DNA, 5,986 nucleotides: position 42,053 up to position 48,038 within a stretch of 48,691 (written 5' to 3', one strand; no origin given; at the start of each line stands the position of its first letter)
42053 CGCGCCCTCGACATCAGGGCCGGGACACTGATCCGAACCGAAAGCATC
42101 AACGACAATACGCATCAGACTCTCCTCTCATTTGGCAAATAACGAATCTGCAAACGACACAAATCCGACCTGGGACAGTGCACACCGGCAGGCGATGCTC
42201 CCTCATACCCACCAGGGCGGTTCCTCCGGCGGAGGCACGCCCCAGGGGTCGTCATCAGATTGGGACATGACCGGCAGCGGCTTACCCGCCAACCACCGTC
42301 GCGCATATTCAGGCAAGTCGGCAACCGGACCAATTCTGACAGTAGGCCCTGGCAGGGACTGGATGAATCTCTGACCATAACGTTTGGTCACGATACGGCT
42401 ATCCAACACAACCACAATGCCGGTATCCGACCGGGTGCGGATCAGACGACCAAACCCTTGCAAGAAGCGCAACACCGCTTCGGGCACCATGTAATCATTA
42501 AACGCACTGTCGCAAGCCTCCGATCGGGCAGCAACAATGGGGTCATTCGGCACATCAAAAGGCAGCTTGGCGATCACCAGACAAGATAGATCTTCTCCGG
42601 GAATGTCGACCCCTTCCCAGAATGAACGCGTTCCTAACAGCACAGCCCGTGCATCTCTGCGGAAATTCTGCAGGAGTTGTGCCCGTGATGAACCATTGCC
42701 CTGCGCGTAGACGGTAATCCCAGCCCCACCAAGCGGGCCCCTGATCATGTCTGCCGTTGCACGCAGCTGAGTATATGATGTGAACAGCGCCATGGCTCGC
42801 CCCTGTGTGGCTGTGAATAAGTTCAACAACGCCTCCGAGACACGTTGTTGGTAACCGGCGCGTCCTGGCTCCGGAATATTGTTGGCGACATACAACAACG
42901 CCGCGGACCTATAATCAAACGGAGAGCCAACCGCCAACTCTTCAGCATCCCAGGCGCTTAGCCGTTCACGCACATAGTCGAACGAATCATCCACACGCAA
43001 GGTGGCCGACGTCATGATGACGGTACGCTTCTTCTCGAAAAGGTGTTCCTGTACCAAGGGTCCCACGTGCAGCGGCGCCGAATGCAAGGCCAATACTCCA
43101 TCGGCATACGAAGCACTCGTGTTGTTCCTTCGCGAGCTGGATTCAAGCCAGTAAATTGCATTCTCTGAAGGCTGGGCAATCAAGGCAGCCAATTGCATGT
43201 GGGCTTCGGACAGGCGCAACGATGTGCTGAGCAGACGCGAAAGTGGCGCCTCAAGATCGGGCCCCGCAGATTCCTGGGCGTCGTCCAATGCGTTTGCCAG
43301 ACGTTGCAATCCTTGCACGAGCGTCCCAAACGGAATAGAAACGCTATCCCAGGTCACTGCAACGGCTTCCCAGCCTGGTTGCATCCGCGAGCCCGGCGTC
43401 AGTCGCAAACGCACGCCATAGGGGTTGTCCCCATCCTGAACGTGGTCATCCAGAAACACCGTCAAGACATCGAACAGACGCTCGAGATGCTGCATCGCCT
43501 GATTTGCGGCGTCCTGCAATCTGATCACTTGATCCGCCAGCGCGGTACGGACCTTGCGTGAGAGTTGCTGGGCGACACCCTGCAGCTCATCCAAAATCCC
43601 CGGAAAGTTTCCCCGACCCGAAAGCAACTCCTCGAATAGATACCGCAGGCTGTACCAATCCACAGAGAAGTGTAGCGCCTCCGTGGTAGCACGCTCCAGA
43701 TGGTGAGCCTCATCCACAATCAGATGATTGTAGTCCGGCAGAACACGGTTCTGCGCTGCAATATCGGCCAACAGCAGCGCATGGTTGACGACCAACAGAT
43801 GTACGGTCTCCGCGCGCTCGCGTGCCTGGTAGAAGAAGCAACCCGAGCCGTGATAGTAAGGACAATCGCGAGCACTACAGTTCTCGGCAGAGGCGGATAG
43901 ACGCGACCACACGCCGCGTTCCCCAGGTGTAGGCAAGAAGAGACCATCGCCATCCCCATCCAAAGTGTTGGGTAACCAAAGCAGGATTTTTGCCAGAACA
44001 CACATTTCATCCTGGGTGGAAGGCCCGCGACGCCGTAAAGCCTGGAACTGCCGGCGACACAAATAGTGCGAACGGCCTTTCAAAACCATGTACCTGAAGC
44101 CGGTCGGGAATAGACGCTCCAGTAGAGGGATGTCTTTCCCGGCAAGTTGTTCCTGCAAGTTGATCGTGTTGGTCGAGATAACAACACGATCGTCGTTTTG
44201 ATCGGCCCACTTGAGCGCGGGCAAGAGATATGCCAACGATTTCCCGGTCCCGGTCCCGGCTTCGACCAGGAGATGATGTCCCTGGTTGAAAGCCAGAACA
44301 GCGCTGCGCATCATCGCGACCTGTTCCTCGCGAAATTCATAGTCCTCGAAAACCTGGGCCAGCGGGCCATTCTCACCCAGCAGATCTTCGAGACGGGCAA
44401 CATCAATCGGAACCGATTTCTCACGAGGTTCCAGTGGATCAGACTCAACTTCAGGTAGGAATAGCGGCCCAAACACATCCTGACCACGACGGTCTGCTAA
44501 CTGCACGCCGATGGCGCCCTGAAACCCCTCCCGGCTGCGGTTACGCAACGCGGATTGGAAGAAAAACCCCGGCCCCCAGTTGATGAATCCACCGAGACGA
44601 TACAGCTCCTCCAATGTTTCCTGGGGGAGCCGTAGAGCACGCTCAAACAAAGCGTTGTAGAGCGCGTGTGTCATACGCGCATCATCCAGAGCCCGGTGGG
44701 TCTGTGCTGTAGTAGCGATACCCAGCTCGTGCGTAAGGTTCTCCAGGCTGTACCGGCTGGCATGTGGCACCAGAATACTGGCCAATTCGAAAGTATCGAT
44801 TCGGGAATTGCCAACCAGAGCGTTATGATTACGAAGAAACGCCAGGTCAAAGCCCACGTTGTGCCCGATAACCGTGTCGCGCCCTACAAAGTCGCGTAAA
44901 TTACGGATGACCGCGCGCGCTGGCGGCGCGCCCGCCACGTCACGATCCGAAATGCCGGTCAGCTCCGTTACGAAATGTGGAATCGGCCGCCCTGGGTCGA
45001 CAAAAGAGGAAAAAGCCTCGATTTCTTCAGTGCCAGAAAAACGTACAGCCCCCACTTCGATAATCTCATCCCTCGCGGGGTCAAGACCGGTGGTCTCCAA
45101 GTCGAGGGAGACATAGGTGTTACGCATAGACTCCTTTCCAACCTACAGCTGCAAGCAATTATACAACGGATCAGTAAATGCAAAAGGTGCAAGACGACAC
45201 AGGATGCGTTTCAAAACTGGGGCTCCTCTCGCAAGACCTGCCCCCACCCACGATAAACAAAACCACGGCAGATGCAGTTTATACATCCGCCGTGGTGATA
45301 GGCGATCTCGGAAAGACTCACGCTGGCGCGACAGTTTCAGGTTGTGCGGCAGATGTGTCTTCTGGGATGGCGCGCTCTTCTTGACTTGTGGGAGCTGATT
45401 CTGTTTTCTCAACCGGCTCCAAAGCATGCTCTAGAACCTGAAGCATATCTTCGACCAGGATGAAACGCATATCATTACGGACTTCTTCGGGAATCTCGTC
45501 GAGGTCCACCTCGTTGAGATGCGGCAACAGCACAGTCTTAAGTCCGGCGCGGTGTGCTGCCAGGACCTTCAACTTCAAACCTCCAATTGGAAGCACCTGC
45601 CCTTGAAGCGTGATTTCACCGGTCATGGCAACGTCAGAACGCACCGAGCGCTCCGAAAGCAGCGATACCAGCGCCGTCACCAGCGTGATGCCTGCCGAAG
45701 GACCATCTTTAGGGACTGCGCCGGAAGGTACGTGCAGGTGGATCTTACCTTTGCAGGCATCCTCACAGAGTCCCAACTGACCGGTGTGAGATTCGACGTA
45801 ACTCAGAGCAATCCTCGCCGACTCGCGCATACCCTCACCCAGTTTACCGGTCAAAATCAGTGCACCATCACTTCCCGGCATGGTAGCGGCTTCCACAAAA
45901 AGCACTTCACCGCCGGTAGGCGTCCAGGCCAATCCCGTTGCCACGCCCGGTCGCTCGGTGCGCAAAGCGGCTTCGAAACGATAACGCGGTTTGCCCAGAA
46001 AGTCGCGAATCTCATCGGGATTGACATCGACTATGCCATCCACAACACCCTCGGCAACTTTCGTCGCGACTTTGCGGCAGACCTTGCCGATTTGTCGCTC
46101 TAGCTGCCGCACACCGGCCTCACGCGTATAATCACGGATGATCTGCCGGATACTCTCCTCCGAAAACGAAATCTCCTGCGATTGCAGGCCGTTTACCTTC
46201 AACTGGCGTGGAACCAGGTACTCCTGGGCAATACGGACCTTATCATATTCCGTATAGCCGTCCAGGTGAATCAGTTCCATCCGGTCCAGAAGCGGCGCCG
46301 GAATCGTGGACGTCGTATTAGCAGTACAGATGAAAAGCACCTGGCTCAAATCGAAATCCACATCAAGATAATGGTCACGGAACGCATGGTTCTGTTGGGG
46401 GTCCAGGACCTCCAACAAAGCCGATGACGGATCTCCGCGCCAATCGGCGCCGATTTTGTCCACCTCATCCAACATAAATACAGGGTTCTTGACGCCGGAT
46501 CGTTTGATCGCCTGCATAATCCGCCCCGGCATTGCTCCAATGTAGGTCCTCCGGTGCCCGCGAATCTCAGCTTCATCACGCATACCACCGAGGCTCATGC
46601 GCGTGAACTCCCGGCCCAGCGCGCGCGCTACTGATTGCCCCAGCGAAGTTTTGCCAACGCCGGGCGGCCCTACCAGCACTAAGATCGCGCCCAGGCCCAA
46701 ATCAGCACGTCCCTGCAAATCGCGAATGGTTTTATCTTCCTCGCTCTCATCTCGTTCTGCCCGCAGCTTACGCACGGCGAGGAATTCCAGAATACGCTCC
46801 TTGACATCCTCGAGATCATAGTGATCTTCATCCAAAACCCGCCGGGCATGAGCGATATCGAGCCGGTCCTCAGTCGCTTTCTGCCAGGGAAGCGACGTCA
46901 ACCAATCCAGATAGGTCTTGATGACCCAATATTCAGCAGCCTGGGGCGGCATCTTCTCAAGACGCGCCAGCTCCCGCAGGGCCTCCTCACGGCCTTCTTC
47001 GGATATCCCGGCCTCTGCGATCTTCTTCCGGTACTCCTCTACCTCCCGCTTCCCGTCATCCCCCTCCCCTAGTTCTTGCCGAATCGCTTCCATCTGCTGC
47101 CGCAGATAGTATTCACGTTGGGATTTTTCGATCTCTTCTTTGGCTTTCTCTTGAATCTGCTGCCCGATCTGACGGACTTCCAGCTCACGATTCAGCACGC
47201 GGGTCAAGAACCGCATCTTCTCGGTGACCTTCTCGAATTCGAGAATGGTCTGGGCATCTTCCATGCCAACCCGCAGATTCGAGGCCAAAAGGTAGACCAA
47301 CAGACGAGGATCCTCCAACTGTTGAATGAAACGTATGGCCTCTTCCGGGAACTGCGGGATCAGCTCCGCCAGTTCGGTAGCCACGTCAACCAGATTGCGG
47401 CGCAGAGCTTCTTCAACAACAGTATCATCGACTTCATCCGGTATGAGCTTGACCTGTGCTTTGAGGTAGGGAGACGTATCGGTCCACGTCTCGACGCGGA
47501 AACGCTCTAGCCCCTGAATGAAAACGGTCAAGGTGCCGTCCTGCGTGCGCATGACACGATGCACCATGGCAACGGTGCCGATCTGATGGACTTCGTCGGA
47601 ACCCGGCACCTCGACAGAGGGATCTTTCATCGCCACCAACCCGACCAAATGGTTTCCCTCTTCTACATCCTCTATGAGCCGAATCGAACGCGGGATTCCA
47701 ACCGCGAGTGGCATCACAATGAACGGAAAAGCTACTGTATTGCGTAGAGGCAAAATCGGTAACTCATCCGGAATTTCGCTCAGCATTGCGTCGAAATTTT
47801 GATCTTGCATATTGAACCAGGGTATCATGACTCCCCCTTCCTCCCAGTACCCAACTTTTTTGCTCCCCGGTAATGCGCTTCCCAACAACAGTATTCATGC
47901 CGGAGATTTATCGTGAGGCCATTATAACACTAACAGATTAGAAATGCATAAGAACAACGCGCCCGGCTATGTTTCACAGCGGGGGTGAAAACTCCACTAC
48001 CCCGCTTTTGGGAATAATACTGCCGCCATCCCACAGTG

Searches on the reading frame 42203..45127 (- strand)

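Call 5: search_protein_families(library=pfam, proteins=[window:42203-45127:-], max_evalue=0.01)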
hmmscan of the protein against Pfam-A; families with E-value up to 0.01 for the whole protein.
window:42203-45127:- (974 aa): 10 families
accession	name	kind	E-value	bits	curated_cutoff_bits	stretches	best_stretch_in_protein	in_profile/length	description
PF13307.12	Helicase_C_2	-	2.2e-41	142.1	25.3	1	767-926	1-168/170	Helicase C-terminal domain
PF00929.31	RNase_T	-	7.8e-33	114.8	24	1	6-157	1-164/164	Exonuclease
PF00270.35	DEAD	-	1.3e-12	48.2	26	1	275-330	6-63/167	DEAD/DEAH box helicase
PF04851.21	ResIII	-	4.9e-06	27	22.5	1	263-329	2-70/164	Type III restriction enzyme, res subunit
PF01612.26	DNA_pol_A_exo1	-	7.1e-05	23.1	23.6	1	4-148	21-140/173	3'-5' exonuclease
PF16473.11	Rv2179c-like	-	0.00012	22.3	27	0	67-156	77-172/177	3'-5' exoribonuclease Rv2179c-like domain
PF00271.37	Helicase_C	-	0.00015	22.4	23.5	1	765-859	4-96/110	Helicase conserved C-terminal domain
PF06733.21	DEAD_2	-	0.00074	19.6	21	1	428-490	104-168/172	DEAD_2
PF13482.12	RNase_H_2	-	0.0036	17.7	22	1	8-138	3-116/165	RNase_H superfamily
PF21762.3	DEDDh_C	-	0.0083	16.7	27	0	86-154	110-182/188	DNA polymerase III subunit epsilon-like, C-terminal domain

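Call 6: search_protein_families(library=padloc, proteins=[window:42203-45127:-], max_evalue=0.01)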
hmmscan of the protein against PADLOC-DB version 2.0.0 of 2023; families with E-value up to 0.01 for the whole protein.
window:42203-45127:- (974 aa): 20 families
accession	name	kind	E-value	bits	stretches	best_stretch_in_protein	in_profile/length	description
PDLC01439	typeIV_DinG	-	6.4e-127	422.6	1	254-926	5-557/575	CAS-IV-A; associated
PDLC01729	typeIV_DinG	-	9.1e-47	158.1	1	247-912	10-617/666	Csf4_0_IVA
PDLC01247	DEDDh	-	1.1e-37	127.8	1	7-157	2-138/139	"CAS-I,CAS-II,CAS-III,CAS-IV,CAS-V,CAS-VI; associated"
PDLC01730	typeIV_DinG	-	4.4e-34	115.9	3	256-332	112-188/802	Csf4_1_IVA1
PDLC05027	PDC-S48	-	7.4e-27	92.5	1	1-167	1-173/411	-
PDLC01321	typeIV_DinG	-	4e-25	86.7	2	268-555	1-274/559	CAS-IV-A; associated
PDLC05028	PDC-S48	-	2.3e-23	80.5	1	3-164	18-183/512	-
PDLC01007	typeIV_DinG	-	3.3e-22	76.9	3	761-913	496-658/676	CRISPR type AFERR-associated DEAD/DEAH-box helicase Csf4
PDLC01731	typeIV_DinG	-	9.4e-16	55.7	1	696-913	282-492/526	Csf4_2_IVA1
PDLC01732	typeIV_DinG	-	4e-08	30.5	1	819-912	499-591/648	Csf4_3_IVE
PDLC04987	PDC-S28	-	4e-06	23.4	1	817-913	378-469/846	-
PDLC02707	PbeA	-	9.3e-06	22.5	0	781-844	528-591/672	PbeA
PDLC02864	DpdF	-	2.3e-05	21.4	1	257-318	15-69/610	DpdF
PDLC04986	PDC-S28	-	0.00022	17.7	1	837-914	399-472/831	-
PDLC02859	DpdF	-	0.00024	17.7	1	253-307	89-139/545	DpdF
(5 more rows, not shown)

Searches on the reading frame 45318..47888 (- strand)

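Call 5: search_protein_families(library=pfam, proteins=[window:45318-47888:-], max_evalue=0.01)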
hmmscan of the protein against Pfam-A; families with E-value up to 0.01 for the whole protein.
window:45318-47888:- (856 aa): 10 families
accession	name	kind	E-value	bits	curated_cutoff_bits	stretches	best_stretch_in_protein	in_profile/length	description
PF05362.19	Lon_C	-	1.7e-81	273.2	21.1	1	622-824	2-204/205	Lon protease (S16) C-terminal proteolytic domain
PF02190.22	LON_substr_bdg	-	7.5e-44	150.5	28.7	1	42-234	1-200/200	ATP-dependent protease La (LON) substrate-binding domain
PF22667.2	Lon_lid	-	1.3e-23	82.8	27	1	564-614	1-51/57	Lon protease AAA+ ATPase lid domain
PF00004.35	AAA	-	4.4e-23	82.6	21.2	1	404-539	2-125/131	ATPase family associated with various cellular activities (AAA)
PF07728.20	AAA_5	-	4.9e-10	40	22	1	403-537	2-139/139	AAA domain (dynein-related subfamily)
PF13541.12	ChlI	-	5.3e-06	26.8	27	1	681-792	16-121/121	Subunit ChlI of Mg-chelatase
PF13401.12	AAA_22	-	2.4e-05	25.1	27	1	401-495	6-104/130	AAA domain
PF07724.20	AAA_2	-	2.8e-05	24.6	27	1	404-530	7-130/166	AAA domain (Cdc48 subfamily)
PF13191.12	AAA_16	-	6.3e-05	24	32.6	1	383-427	7-51/167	AAA ATPase domain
PF05496.18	RuvB_N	-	0.0093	16.2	27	0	403-432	36-65/159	Holliday junction DNA helicase RuvB P-loop domain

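Call 6: search_protein_families(library=padloc, proteins=[window:45318-47888:-], max_evalue=0.01)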
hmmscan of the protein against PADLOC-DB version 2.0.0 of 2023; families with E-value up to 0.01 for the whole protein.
window:45318-47888:- (856 aa): 7 families
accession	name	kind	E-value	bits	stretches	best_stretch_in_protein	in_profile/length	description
PDLC02506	BrxL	-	1.7e-13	47.7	1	665-823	519-677/680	BrxL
PDLC03838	DolB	-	9.8e-08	29.6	1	402-606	168-365/375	-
PDLC04232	IetA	-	1.5e-06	25.8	1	402-486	118-192/330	-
PDLC00915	TRIP13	-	2.1e-05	22.1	1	387-433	50-96/302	TRIP13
PDLC02196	IetA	-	0.00043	17.8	1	281-427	20-149/374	-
PDLC04606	PDC-M37B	-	0.00077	16.7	1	403-602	177-377/390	-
PDLC04140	mad8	-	0.00083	17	0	396-427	23-54/314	mads_8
